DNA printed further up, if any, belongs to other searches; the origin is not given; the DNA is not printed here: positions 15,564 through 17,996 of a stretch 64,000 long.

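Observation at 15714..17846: Pilin-like surface protein with a seven-blade SBBP-type propeller encoded by 204-bp tandem repeats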

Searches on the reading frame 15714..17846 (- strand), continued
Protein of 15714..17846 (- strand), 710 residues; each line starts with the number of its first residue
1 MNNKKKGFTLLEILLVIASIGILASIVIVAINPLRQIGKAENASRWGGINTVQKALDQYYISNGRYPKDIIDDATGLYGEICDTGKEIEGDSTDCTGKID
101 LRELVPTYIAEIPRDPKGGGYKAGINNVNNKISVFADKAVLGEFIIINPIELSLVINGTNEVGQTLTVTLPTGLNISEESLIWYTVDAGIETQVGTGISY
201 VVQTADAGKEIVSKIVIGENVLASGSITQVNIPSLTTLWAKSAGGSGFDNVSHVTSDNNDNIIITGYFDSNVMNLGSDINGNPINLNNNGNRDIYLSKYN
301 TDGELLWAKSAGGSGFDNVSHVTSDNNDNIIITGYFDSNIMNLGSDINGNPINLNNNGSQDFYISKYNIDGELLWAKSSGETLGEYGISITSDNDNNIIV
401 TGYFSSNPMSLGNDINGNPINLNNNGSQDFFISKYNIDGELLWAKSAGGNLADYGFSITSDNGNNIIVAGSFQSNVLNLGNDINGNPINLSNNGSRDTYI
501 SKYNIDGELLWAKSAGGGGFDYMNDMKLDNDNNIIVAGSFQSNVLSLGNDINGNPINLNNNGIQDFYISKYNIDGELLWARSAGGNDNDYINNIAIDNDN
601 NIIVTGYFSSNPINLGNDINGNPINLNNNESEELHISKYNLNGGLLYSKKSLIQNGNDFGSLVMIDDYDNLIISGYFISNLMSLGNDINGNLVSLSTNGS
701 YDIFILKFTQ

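Call 15: find_encoding_contigs(protein=P0001, flank=10000, max_places=6)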
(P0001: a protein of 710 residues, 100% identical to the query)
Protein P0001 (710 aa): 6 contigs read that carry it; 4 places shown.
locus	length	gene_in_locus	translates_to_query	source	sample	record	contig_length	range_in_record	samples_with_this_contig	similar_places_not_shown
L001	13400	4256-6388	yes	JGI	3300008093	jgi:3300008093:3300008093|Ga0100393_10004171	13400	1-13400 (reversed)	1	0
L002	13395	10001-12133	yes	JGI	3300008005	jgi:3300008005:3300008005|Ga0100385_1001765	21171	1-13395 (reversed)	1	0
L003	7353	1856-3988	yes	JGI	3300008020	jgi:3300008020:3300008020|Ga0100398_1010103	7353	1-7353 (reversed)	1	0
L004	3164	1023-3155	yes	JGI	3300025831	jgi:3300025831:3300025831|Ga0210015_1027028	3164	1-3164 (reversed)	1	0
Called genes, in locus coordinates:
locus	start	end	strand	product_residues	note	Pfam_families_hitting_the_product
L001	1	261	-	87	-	?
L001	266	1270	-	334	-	PF06723:MreB_Mbl, PF00022:Actin, PF11104:PilM_2 (faint), PF00012:HSP70 (weak), PF14450:FtsA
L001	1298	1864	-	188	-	PF00081:Sod_Fe_N (weak), PF02777:Sod_Fe_C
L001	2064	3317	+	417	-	PF00438:S-AdoMet_synt_N, PF02772:S-AdoMet_synt_M, PF02773:S-AdoMet_synt_C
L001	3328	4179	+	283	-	PF01370:Epimerase, PF04321:RmlD_sub_bind, PF01073:3Beta_HSD, PF02719:Polysacc_synt_2, PF16363:GDP_Man_Dehyd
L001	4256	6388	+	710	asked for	PF17164:DUF5122 (faint), PF23252:KH_PARP14_5 (faint)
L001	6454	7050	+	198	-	PF00406:ADK, PF13207:AAA_17, PF13238:AAA_18 (weak), PF13671:AAA_33 (weak), PF02223:Thymidylate_kin (weak)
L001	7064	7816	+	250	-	PF00557:Peptidase_M24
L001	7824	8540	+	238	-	PF01936:NYN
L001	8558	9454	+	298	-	PF01149:Fapy_DNA_glyco, PF06831:H2TH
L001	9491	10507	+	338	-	PF01594:AI-2E_transport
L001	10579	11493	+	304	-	PF04018:VCA0040-like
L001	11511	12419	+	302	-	PF13175:AAA_15 (faint), PF00005:ABC_tran, PF13304:AAA_21 (weak)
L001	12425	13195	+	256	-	PF01061:ABC2_membrane, PF12698:ABC2_membrane_3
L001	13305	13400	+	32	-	?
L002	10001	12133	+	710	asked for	PF17164:DUF5122 (faint), PF23252:KH_PARP14_5 (faint)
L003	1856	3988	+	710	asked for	PF17164:DUF5122 (faint), PF23252:KH_PARP14_5 (faint)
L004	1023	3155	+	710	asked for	PF17164:DUF5122 (faint), PF23252:KH_PARP14_5 (faint)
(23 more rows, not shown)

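Call 17: list_cluster_members(proteins=[P0001, P0007, P0010, P0024, P0102, P0018, P0036])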
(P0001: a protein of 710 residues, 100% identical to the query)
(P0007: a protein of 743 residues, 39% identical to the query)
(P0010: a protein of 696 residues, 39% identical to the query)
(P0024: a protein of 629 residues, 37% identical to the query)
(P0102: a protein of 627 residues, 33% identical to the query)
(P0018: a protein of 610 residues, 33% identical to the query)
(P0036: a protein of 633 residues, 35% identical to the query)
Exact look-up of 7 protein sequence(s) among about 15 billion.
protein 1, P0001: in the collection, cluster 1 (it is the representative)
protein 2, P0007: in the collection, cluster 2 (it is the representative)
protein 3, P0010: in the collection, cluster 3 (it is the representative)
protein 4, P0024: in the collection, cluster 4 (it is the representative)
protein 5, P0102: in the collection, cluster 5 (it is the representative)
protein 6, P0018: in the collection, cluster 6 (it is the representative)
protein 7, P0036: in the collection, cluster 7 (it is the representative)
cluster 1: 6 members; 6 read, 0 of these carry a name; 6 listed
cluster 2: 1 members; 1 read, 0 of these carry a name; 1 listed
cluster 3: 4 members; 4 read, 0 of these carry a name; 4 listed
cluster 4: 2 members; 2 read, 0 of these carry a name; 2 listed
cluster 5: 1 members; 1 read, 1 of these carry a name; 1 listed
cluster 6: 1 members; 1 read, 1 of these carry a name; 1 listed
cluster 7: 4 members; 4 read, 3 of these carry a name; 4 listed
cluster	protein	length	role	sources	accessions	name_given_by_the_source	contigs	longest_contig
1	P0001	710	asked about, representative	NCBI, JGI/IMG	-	-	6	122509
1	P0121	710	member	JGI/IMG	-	-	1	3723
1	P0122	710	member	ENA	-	-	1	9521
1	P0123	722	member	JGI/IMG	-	-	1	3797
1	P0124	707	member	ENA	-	-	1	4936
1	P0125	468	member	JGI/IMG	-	-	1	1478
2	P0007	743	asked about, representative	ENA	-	-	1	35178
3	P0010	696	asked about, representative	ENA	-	-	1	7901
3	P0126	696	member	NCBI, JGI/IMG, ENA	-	-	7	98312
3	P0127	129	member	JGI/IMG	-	-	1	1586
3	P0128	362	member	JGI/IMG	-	-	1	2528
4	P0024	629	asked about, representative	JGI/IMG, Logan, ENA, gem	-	-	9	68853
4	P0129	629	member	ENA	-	-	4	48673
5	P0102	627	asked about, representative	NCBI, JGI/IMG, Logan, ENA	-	prepilin-type N-terminal cleavage/methylation domain-containing protein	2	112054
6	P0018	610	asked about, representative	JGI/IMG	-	prepilin-type N-terminal cleavage/methylation domain-containing protein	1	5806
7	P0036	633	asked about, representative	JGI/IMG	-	prepilin-type N-terminal cleavage/methylation domain-containing protein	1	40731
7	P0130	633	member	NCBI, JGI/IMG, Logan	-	prepilin-type N-terminal cleavage/methylation domain-containing protein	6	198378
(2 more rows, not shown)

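Call 24: find_encoding_contigs(protein=P0130, flank=10000, max_places=2)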
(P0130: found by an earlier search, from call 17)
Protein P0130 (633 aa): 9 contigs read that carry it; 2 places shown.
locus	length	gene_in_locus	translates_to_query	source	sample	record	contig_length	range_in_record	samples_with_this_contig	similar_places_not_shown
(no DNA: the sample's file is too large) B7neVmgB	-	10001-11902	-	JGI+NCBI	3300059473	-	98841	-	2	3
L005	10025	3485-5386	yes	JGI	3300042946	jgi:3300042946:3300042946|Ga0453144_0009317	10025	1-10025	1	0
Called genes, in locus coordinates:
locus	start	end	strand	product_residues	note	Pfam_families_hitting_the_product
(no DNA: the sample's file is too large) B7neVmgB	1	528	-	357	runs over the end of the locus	PF13385:Laminin_G_3 (weak)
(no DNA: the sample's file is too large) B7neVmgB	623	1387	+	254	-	-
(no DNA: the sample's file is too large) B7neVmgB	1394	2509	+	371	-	PF01098:FTSW_RODA_SPOVE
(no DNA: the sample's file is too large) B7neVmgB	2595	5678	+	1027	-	PF00400:WD40 (faint), PF17164:DUF5122, PF18163:LD_cluster2 (faint), PF17164:DUF5122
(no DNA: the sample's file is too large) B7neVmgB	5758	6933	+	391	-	PF00089:Trypsin, PF10459:Peptidase_S46 (faint), PF13365:Trypsin_2, PF13180:PDZ_2, PF17820:PDZ_6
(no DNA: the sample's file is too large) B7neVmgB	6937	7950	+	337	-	PF01594:AI-2E_transport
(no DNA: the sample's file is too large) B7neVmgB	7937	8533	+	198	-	PF10108:DNA_pol_B_exo2 (faint), PF13482:RNase_H_2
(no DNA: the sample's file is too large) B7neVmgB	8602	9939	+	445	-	PF07963:N_methyl (faint)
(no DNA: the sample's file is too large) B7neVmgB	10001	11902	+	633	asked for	PF07963:N_methyl (faint), PF17164:DUF5122 (faint), PF06739:SBBP (weak)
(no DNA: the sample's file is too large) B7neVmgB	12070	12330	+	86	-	PF00166:Cpn10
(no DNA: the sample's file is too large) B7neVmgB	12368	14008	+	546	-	PF00118:Cpn60_TCP1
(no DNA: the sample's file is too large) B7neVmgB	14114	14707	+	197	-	PF00334:NDK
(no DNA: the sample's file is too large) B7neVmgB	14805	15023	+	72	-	-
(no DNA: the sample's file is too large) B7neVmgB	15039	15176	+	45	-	PF13936:HTH_38 (weak)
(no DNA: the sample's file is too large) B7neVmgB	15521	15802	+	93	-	PF01022:HTH_5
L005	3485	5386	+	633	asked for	PF07963:N_methyl (faint), PF17164:DUF5122 (faint), PF06739:SBBP (weak)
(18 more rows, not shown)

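Call 25: find_encoding_contigs(protein=P0126, flank=10000, max_places=2)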
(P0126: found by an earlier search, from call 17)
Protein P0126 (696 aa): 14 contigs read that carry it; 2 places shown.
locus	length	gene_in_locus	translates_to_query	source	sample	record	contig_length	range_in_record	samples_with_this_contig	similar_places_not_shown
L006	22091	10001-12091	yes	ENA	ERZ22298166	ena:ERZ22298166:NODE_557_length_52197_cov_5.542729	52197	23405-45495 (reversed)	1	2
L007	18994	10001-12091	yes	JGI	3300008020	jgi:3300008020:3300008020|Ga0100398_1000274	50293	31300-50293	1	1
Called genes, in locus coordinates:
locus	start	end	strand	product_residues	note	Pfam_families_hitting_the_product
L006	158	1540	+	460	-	PF00753:Lactamase_B (faint), PF16661:Lactamase_B_6 (weak), PF10996:Beta-Casp, PF07521:RMMBL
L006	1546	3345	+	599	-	PF02629:CoA_binding, PF13380:CoA_binding_2, PF13607:Succ_CoA_lig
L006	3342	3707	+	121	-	PF04020:Phage_holin_4_2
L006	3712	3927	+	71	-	PF03840:SecG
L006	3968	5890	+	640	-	PF00496:SBP_bac_5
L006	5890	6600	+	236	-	PF20260:PUA_4, PF04452:Methyltrans_RNA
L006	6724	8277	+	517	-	PF07963:N_methyl (weak), PF08334:T2SSG (faint), PF17164:DUF5122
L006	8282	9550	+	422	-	PF00275:EPSP_synthase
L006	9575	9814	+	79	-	PF00462:Glutaredoxin (weak), PF13417:GST_N_3, PF13409:GST_N_2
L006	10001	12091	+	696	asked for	PF07963:N_methyl (weak), PF06739:SBBP (weak)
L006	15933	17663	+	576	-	PF01411:tRNA-synt_2c, PF07973:tRNA_SAD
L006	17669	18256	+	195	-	-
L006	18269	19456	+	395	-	PF11104:PilM_2, PF06723:MreB_Mbl (faint), PF14450:FtsA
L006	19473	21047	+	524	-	-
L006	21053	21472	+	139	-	-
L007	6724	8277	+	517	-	PF07963:N_methyl (weak), PF08334:T2SSG (faint), PF17164:DUF5122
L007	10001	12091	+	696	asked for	PF07963:N_methyl (weak), PF06739:SBBP (weak)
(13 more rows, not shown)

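Call 26: find_related_loci(query=P0001, collection=genome_contigs, flank=10000)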
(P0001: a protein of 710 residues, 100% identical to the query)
Query P0001 (710 aa) in genome_contigs; peptide patterns used: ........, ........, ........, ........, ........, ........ (x = any residue, [..] = any of these).
131 stretches matched a pattern; 1 encode a relative of the query (tblastn E <= 1e-3); 1 distinct loci.
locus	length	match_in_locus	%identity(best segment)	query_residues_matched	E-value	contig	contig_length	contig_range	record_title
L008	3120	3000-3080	67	1-27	3e-7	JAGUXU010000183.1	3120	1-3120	MAG: Candidatus Omnitrophota bacterium isolate DeMMO4_7 c_000000029080, whole genome shotgun sequence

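Call 29: predict_structure(alignment_id=A2)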
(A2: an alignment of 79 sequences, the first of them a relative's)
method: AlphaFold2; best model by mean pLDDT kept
length: 710 residues; sequences in the alignment: 79
mean_pLDDT: 89.3   pTM: 0.71
mean pLDDT of the five models: 89.3, 88.3, 88.3, 88.2, 86.9
residues with pLDDT >= 90: 444; 70-90: 201; 50-70: 56; < 50: 9
segments of 3 or more residues with pLDDT < 50: 1-4, 228-232
pLDDT, mean of each block of 10 residues (from residue 1): 53 86 75 78 87 90 84 66 68 77 89 82 80 80 70 73 82 74 85 89 79 75 59 75 96 96 98 96 97 98 97 98 97 98 96 98 98 97 98 98 98 94 98 98 98 98 98 98 97 98 98 98 97 98 97 97 98 98 97 96 95 91 87 92 89 69 93 93 86 90 93
secondary structure, 60 per line:
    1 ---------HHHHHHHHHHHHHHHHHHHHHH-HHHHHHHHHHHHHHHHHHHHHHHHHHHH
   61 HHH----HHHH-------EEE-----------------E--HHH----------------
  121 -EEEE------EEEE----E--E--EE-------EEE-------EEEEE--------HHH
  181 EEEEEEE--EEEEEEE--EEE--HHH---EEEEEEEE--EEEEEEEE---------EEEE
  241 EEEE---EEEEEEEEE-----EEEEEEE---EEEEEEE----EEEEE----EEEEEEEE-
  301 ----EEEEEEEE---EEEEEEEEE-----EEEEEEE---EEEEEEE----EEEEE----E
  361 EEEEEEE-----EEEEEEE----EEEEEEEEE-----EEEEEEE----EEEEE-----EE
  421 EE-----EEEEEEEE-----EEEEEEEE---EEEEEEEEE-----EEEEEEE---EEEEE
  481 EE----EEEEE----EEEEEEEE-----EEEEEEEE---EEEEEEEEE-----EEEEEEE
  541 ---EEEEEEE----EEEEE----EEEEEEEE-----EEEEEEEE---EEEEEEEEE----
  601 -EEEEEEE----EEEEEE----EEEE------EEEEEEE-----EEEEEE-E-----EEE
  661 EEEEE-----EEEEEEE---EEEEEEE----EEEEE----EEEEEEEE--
elements in order (helices of 4 or more, strands of 3 or more residues): H10-31 H33-63 H68-71 E79-81 E122-125 E132-135 E155-157 E165-169 E181-187 E190-196 E199-201 E210-217 E220-227 E237-244 E248-256 E262-268 E272-278 E283-287 E292-299 E305-312 E316-324 E330-336 E340-346 E351-355 E360-367 E373-379 E384-392 E398-404 E409-413 E419-422 E428-435 E441-448 E452-460 E466-472 E476-482 E487-491 E496-503 E509-516 E520-528 E534-540 E544-550 E555-559 E564-571 E577-584 E588-596 E602-608 E613-618 E623-626 E633-639 E645-650 E658-665 E671-677 E681-687 E692-696 E701-708
